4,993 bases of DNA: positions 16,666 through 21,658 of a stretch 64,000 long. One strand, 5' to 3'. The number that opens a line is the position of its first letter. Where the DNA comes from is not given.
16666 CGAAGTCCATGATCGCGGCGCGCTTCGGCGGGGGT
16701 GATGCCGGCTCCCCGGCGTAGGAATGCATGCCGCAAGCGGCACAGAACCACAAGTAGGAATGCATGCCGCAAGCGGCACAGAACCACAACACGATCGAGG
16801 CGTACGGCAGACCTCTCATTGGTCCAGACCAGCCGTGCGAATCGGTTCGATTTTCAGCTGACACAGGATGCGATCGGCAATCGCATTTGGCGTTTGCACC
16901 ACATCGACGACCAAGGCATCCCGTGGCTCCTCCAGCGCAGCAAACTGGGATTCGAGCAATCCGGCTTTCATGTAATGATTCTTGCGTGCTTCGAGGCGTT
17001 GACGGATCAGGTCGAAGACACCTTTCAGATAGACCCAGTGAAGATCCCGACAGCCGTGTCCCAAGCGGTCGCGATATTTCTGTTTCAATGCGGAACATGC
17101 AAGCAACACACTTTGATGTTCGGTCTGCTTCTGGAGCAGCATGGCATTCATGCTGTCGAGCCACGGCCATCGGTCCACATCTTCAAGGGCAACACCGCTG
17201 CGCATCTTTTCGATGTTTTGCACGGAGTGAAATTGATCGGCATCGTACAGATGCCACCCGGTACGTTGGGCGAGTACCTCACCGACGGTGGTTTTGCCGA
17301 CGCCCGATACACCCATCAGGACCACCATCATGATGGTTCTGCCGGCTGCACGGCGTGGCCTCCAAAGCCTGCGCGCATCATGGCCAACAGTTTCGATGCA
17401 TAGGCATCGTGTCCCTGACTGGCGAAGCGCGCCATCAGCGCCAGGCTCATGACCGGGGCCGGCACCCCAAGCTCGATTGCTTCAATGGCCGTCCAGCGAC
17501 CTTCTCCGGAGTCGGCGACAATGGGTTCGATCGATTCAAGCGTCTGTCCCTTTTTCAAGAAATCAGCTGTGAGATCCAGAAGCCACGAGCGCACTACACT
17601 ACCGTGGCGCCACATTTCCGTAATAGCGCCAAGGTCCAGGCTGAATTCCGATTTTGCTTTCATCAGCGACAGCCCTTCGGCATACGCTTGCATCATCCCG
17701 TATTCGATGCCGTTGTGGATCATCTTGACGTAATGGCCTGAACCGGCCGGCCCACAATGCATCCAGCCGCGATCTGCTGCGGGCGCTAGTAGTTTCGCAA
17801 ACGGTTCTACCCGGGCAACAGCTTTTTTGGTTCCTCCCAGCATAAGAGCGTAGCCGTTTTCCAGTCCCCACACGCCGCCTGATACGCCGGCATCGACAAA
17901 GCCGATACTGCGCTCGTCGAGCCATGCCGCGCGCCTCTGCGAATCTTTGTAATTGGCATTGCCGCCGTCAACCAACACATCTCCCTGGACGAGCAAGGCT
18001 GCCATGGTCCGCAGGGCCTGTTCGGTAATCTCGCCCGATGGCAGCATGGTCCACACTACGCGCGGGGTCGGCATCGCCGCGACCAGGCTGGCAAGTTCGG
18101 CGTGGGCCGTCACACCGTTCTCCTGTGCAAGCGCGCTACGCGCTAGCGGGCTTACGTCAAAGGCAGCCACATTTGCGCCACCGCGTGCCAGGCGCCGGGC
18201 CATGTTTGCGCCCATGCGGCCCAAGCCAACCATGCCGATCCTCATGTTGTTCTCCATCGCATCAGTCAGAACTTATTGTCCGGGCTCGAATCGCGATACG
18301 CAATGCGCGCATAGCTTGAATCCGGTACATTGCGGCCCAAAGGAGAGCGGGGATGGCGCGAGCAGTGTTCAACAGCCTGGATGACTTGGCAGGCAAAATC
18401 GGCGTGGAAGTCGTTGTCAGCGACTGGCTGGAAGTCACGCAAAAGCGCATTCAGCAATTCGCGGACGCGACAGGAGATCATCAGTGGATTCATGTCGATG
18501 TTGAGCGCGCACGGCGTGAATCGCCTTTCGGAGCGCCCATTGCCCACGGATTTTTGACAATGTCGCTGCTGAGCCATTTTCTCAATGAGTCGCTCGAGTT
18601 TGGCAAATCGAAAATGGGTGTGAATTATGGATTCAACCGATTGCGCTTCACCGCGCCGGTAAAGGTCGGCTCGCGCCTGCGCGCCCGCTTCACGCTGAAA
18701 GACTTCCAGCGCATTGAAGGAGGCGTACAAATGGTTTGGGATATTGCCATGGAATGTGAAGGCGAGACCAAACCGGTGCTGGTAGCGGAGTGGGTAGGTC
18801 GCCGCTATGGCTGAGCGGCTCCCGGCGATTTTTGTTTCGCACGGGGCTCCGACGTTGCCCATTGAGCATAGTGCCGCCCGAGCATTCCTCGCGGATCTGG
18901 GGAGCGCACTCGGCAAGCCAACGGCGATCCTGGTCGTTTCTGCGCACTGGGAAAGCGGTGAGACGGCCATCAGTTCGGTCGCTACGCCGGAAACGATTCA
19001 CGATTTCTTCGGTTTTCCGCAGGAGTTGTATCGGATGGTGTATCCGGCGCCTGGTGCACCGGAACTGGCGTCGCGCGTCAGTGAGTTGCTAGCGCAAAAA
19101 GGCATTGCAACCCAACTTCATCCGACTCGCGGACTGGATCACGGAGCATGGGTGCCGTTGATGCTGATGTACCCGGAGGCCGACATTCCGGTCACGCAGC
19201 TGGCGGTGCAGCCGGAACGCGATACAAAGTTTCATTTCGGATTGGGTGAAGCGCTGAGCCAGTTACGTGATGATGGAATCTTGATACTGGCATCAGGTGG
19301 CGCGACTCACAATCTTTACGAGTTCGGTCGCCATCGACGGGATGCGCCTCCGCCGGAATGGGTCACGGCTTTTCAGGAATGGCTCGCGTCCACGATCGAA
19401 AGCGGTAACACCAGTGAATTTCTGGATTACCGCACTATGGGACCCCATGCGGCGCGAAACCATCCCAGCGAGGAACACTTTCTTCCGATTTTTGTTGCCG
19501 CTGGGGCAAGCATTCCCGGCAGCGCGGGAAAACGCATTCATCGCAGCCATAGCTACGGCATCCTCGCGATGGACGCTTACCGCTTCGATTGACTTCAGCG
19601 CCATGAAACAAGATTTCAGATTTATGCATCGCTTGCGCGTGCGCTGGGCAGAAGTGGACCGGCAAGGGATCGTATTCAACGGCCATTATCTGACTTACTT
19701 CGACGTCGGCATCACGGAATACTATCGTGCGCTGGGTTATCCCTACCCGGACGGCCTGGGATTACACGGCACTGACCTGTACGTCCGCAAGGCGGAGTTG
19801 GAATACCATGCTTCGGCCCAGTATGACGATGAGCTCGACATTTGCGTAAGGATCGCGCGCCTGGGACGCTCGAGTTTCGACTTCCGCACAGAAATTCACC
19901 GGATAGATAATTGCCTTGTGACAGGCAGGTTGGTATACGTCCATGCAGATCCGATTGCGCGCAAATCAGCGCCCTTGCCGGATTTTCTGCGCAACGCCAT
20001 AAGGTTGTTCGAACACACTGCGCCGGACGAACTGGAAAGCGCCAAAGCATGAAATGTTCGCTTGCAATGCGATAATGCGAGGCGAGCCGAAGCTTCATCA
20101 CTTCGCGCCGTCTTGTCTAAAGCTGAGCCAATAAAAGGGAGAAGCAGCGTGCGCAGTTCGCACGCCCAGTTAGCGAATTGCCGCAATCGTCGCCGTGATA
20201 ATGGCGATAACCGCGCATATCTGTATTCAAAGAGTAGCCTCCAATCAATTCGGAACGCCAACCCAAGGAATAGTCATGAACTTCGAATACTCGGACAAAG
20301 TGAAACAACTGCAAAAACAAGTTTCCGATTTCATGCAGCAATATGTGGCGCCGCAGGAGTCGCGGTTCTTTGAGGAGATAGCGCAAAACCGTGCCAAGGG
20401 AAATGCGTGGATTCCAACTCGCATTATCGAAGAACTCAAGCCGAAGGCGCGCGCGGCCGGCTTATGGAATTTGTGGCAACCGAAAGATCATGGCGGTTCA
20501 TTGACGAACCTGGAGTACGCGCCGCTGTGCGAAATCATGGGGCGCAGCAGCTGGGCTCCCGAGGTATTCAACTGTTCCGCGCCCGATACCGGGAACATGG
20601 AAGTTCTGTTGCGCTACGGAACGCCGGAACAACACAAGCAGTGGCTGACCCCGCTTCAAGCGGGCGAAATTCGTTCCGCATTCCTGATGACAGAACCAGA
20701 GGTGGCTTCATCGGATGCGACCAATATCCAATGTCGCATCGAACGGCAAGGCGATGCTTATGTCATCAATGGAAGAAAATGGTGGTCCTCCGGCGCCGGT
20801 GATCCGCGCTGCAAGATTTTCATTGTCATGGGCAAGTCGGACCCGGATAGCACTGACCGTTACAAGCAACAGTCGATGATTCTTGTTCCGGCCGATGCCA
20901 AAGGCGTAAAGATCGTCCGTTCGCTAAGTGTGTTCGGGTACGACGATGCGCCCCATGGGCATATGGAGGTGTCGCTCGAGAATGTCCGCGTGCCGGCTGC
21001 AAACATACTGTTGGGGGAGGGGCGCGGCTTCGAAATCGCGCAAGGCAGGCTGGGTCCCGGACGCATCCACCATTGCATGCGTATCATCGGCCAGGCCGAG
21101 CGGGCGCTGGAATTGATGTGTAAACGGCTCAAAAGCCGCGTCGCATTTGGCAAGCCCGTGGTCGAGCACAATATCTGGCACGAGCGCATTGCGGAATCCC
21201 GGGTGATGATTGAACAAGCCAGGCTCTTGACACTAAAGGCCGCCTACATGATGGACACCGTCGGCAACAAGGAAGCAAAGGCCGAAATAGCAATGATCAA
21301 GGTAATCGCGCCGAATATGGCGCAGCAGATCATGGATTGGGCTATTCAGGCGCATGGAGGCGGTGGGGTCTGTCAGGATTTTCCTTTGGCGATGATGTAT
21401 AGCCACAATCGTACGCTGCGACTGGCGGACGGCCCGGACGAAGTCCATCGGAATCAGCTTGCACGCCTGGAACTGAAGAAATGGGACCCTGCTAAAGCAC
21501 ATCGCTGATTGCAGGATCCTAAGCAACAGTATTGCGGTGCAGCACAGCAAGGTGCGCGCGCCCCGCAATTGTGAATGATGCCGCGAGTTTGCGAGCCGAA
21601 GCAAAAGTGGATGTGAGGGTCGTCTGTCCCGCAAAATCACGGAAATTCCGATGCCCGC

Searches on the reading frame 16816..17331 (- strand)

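Call 74: search_protein_families(library=ncbifam, proteins=[window:16816-17331:-], max_evalue=0.00001)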
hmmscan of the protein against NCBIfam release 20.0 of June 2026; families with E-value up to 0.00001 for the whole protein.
window:16816-17331:- (171 aa): 5 families
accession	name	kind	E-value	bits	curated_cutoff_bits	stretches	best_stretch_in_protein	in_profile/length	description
TIGR01313.1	therm_gnt_kin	subfamily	1.7e-48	164.4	113.75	1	3-147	1-147/164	gluconokinase, GntK/IdnK-type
NF008583.0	PRK11545.1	equivalog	3.3e-42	143.9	265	1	3-152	11-164/177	gluconokinase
NF007336.0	PRK09825.1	equivalog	1e-32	113.2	304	1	4-139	7-142/176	gluconokinase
NF002988.0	PRK03731.1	equivalog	1.8e-08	34.3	161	1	3-125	5-123/174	shikimate kinase AroL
NF040667.1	hom_kin_desulfo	exception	3.7e-07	30.2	197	1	2-34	2-34/163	homoserine kinase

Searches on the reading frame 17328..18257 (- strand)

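Call 74: search_protein_families(library=ncbifam, proteins=[window:17328-18257:-], max_evalue=0.00001)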
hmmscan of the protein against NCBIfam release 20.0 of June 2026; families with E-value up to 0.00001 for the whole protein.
window:17328-18257:- (309 aa): 11 families
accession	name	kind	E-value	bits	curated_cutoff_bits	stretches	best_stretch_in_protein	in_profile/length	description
NF007161.0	PRK09599.1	subfamily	2.7e-128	427.4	271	1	5-305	1-300/302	NADP-dependent phosphogluconate dehydrogenase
TIGR00872.1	gnd_rel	equivalog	2.7e-106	355.2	297.2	1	5-306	1-298/299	phosphogluconate dehydrogenase (NAD(+)-dependent, decarboxylating)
NF006765.0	PRK09287.1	equivalog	4.1e-68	230.4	413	1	4-285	3-296/476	NADP-dependent phosphogluconate dehydrogenase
TIGR00873.1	gnd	equivalog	3.2e-62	210.9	426.7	1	7-285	2-291/467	decarboxylating NADP(+)-dependent phosphogluconate dehydrogenase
TIGR01692.1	HIBADH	equivalog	7.8e-22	77.9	291.6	1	10-215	2-200/288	3-hydroxyisobutyrate dehydrogenase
NF008592.0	PRK11559.1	equivalog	9.5e-18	64.5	397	1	4-199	2-193/296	2-hydroxy-3-oxopropionate reductase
TIGR01505.1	tartro_sem_red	equivalog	9.9e-17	61.1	340.75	1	7-204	2-194/291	2-hydroxy-3-oxopropionate reductase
NF043037.1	ThreonDh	equivalog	9.9e-16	58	350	1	4-216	2-208/297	L-threonate dehydrogenase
NF012005.0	PRK15461.1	equivalog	2.3e-15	56.6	348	1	6-209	3-201/298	sulfolactaldehyde 3-reductase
NF011633.0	PRK15059.1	equivalog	1.8e-12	47.1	451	1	5-179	1-170/292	2-hydroxy-3-oxopropionate reductase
NF042925.1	FHMPC_DH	equivalog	8.3e-08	31.9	500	1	5-58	1-53/304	5-formyl-3-hydroxy-2-methylpyridine 4-carboxylate 5-dehydrogenase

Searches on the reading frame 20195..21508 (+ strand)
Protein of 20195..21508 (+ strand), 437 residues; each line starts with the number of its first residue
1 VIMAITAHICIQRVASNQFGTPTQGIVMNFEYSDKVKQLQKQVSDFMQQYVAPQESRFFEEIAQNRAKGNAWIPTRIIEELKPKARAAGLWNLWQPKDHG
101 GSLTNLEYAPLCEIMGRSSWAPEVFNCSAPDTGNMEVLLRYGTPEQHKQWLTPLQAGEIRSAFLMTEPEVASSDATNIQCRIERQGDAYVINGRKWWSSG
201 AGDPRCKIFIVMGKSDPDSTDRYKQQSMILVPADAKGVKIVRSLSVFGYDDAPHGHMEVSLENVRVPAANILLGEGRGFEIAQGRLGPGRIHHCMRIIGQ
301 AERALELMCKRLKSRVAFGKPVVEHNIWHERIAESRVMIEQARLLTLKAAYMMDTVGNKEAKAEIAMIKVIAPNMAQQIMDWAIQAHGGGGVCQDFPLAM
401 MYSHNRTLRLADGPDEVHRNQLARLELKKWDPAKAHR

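Call 73: search_protein_families(library=pfam, proteins=[window:20195-21508:+], max_evalue=0.00001)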
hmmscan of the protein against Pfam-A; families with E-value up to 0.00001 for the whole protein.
window:20195-21508:+ (437 aa): 4 families
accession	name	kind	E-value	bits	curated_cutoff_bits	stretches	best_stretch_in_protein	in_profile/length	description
PF00441.29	Acyl-CoA_dh_1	-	9.8e-38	130.1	22.4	1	276-424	1-147/150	Acyl-CoA dehydrogenase, C-terminal domain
PF02770.24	Acyl-CoA_dh_M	-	1.2e-19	70.7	33.3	1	162-259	1-94/97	Acyl-CoA dehydrogenase, middle domain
PF08028.16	Acyl-CoA_dh_2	-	1.6e-12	48.3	22.7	1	292-398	2-116/134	Acyl-CoA dehydrogenase, C-terminal domain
PF02771.21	Acyl-CoA_dh_N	-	3.6e-11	43.8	22.9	1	34-158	2-113/113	Acyl-CoA dehydrogenase, N-terminal domain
